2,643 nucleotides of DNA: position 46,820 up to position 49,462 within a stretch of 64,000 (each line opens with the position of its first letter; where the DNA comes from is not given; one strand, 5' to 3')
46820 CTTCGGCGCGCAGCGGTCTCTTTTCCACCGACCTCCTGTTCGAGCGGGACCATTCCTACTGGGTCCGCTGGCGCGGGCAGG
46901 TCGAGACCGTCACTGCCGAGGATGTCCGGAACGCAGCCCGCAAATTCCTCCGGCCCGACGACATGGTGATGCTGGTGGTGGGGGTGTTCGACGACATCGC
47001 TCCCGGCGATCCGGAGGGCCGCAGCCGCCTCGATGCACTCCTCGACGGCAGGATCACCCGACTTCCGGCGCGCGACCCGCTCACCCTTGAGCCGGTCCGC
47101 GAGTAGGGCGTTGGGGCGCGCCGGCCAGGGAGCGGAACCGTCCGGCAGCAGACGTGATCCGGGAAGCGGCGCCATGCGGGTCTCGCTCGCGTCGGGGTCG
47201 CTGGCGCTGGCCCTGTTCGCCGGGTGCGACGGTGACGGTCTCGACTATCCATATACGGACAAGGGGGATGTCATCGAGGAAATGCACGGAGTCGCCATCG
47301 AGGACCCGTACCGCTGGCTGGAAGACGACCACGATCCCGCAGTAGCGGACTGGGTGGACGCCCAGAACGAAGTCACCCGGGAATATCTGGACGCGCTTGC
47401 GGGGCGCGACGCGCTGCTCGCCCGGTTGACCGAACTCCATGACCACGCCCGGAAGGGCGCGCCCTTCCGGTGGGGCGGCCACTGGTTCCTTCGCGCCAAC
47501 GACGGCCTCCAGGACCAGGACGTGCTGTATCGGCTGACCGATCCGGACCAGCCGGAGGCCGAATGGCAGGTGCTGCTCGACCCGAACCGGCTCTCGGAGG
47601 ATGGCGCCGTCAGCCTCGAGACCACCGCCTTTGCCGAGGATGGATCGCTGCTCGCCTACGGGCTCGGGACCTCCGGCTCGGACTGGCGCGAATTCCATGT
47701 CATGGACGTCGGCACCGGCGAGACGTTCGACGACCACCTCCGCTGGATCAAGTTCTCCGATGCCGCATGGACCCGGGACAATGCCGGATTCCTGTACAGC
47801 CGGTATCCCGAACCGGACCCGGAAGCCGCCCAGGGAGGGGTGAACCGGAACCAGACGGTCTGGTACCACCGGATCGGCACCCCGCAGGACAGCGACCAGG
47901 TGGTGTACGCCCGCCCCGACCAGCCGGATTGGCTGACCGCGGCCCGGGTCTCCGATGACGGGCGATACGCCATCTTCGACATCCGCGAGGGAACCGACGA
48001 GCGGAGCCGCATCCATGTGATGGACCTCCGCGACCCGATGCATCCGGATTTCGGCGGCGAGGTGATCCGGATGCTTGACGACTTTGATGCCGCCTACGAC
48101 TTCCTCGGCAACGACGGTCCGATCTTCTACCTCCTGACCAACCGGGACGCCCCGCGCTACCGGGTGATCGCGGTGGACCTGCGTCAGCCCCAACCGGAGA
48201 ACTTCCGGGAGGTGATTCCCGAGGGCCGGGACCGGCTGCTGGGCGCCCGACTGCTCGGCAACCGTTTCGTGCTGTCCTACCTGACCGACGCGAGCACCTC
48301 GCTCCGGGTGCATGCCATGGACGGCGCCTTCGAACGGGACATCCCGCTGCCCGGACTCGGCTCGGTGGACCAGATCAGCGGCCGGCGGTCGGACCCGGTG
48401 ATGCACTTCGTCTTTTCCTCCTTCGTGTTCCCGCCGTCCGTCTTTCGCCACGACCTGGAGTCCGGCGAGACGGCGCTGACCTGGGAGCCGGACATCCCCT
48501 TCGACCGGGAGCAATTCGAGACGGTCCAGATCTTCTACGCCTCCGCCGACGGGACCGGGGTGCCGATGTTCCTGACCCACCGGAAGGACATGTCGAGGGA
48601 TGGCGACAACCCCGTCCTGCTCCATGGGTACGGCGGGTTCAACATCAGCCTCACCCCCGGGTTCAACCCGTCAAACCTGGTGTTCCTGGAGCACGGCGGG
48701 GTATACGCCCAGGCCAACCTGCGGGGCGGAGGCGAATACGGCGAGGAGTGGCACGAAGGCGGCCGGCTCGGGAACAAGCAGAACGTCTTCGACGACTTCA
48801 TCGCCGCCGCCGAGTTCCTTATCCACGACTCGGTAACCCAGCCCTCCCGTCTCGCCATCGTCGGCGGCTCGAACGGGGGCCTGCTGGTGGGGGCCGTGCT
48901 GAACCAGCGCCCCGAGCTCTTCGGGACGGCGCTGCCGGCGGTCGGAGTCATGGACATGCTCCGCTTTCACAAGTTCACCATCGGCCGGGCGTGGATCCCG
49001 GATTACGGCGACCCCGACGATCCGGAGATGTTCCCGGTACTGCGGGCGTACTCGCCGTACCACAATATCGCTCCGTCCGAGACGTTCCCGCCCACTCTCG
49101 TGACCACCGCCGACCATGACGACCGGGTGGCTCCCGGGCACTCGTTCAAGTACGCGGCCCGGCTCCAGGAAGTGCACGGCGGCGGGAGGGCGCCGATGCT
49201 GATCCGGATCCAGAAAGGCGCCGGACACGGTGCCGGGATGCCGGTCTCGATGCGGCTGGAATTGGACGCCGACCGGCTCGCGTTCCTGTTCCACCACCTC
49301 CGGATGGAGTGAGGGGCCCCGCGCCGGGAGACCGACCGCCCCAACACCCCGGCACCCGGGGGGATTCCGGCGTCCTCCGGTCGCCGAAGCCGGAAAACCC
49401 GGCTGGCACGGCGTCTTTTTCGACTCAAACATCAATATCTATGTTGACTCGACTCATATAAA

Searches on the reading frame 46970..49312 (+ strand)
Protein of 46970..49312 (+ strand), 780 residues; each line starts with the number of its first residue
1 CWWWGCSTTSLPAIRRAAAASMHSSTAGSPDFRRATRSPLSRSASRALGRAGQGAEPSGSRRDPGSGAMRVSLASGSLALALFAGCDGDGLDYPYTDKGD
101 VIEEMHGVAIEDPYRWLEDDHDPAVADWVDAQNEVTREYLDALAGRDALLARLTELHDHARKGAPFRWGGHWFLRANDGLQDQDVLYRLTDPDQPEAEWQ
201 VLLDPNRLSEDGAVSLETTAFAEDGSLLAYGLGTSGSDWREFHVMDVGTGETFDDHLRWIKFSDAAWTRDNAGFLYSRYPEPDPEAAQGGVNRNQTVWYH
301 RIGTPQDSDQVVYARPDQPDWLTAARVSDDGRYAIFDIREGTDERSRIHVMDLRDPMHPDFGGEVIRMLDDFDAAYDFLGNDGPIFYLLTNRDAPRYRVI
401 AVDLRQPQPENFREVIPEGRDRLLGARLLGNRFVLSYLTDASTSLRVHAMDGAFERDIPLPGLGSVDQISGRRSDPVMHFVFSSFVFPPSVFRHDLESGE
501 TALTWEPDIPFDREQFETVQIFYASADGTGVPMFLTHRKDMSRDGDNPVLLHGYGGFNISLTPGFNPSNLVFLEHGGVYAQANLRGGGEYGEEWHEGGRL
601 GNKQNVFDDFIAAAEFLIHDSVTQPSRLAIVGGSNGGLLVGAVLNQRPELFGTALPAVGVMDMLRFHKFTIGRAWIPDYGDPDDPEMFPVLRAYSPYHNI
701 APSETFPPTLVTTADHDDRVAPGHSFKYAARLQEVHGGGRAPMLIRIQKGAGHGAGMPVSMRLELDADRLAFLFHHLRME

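Call 62: search_protein_families(library=pfam, proteins=[window:46970-49312:+], max_evalue=0.00001)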
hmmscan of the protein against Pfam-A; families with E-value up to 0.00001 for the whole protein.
window:46970-49312:+ (780 aa): 2 families
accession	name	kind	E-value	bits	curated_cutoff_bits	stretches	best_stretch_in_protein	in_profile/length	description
PF02897.21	Peptidase_S9_N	-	5e-117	391.6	24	1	98-503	6-410/414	Prolyl oligopeptidase, N-terminal beta-propeller domain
PF00326.27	Peptidase_S9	-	1.2e-56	192.1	22.6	1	565-778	3-211/213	Prolyl oligopeptidase family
